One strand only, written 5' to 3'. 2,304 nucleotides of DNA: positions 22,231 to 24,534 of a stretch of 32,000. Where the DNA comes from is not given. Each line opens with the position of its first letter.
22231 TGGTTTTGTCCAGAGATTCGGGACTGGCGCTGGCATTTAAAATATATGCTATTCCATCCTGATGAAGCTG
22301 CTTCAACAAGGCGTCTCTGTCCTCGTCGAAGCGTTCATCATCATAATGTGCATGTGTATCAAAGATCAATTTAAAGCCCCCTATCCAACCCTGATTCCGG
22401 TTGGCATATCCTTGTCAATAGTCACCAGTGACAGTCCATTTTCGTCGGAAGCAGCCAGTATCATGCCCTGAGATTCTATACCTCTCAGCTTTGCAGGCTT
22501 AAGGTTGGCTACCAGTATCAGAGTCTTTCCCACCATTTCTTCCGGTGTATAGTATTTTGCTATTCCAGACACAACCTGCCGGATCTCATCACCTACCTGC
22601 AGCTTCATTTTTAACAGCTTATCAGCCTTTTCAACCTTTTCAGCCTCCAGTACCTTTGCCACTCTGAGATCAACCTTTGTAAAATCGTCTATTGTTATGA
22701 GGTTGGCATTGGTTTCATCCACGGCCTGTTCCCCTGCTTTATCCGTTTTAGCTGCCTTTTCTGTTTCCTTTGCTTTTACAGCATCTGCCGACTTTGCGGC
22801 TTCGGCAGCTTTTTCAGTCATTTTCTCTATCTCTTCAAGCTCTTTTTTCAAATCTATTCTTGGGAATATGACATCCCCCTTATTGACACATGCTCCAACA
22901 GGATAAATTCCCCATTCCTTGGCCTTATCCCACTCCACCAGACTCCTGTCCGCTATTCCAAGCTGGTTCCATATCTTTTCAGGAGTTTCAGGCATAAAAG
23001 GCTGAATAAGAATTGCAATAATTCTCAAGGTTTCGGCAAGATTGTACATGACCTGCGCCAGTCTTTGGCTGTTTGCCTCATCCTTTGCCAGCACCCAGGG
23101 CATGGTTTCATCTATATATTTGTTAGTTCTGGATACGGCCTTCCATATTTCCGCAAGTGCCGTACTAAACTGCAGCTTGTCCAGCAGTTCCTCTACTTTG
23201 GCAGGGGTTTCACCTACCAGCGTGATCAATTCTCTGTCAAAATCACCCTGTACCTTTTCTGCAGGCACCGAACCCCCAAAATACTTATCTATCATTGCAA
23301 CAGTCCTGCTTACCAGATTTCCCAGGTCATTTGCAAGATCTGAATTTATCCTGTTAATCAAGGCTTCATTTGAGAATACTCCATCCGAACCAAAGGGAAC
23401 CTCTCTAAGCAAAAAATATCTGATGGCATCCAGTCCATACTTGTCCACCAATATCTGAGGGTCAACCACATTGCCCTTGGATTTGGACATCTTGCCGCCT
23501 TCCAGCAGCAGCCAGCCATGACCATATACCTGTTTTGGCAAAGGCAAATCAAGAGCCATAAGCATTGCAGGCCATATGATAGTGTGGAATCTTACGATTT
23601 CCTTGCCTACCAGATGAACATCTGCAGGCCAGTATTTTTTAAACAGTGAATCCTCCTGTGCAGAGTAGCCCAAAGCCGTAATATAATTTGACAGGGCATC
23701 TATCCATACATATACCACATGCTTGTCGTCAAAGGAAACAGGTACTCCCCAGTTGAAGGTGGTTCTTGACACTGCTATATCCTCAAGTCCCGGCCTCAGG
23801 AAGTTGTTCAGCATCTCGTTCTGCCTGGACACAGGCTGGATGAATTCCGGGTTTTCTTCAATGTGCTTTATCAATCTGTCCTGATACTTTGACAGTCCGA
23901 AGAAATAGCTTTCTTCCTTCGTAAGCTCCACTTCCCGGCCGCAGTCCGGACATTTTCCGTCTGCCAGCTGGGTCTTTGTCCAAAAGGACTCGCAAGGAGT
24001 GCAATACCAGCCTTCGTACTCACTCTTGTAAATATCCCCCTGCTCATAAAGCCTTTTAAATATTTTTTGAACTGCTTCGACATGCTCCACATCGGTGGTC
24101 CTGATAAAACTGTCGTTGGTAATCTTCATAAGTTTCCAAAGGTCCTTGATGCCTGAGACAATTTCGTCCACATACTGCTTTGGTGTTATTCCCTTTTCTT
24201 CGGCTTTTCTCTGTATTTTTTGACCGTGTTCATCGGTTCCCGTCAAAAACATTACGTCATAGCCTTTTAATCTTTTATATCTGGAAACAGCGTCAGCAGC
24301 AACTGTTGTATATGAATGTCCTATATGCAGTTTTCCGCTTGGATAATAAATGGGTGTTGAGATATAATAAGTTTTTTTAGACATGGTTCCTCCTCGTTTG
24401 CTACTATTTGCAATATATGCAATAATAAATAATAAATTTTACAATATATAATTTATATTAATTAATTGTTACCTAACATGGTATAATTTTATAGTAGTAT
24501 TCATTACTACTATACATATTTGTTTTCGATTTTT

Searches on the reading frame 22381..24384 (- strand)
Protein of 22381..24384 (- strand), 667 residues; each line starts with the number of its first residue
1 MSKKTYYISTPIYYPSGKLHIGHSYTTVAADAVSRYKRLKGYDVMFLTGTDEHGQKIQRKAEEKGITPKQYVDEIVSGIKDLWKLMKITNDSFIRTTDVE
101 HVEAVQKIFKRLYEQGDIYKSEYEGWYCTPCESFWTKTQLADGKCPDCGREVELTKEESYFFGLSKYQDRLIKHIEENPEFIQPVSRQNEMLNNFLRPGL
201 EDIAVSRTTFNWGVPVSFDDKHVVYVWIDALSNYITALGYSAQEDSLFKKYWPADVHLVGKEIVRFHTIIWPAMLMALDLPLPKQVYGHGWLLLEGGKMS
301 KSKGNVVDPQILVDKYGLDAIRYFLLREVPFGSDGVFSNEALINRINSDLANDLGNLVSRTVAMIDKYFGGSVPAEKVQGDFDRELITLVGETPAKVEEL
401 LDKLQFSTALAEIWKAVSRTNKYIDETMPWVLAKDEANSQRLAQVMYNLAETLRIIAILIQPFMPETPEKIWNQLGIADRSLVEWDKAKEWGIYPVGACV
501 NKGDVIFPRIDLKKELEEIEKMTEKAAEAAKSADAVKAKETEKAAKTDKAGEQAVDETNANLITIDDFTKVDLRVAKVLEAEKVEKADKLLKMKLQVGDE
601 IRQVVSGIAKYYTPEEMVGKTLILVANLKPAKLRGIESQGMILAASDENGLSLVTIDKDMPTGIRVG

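Call 8: search_protein_families(library=pfam, proteins=[window:22381-24384:-])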
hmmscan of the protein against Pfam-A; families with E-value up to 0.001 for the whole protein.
window:22381-24384:- (667 aa): 7 families
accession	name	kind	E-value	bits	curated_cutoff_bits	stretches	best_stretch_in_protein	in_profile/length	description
PF09334.17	tRNA-synt_1g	-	1.2e-119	400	20.1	2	138-361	162-390/391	tRNA synthetases class I (M)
PF00133.28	tRNA-synt_1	-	6.2e-38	131.1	22.7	2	3-217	22-244/414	tRNA synthetases class I (I, L, M and V)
PF01588.26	tRNA_bind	-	6.1e-33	113.2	27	1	573-664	1-95/96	Putative tRNA binding domain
PF01406.26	tRNA-synt_1e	-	6.8e-16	58.9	27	1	17-124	21-127/301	tRNA synthetases class I (C) catalytic domain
PF19303.5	Anticodon_3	-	2.6e-12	47.3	23.5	1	373-513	1-138/152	Anticodon binding domain of methionyl tRNA ligase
PF08264.19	Anticodon_1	-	2.6e-12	47.3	25.1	1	383-541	1-143/148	Anticodon-binding domain of tRNA ligase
PF01921.24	tRNA-synt_1f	-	8e-06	25.4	27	0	289-330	272-314/360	tRNA synthetases class I (K)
